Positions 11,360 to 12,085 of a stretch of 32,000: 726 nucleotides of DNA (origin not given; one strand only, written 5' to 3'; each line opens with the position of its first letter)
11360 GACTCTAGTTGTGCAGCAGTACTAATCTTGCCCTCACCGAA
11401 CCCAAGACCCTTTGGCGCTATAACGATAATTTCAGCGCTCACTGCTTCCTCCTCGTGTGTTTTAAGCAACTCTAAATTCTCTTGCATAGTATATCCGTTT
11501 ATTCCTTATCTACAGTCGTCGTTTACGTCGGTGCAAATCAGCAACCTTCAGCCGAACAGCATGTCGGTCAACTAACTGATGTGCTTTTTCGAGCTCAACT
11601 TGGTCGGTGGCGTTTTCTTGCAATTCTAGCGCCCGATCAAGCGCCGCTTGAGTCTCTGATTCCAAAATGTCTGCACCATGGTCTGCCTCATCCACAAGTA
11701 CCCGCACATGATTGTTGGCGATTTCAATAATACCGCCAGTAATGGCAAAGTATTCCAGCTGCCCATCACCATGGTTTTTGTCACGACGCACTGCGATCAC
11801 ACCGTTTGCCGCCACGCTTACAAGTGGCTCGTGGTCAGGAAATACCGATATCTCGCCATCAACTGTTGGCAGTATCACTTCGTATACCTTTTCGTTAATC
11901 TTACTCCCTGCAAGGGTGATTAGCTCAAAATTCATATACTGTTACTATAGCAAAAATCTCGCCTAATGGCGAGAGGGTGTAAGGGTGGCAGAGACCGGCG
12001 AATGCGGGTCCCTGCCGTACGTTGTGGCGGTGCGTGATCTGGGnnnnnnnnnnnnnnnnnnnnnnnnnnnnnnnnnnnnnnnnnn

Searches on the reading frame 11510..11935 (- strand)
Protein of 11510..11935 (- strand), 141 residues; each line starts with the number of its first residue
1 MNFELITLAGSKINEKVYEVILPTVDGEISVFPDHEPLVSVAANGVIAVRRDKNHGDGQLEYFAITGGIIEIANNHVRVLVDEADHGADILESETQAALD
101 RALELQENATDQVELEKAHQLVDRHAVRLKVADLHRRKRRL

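Call 7: search_protein_families(library=pfam, proteins=[window:11510-11935:-], max_evalue=0.01)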
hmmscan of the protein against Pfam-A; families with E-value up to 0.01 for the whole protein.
window:11510-11935:- (141 aa): 1 family
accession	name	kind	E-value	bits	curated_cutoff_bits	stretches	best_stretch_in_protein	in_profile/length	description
PF02823.21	ATP-synt_DE_N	-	1.1e-17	64.2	27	1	1-84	1-80/80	ATP synthase, Delta/Epsilon chain, beta-sandwich domain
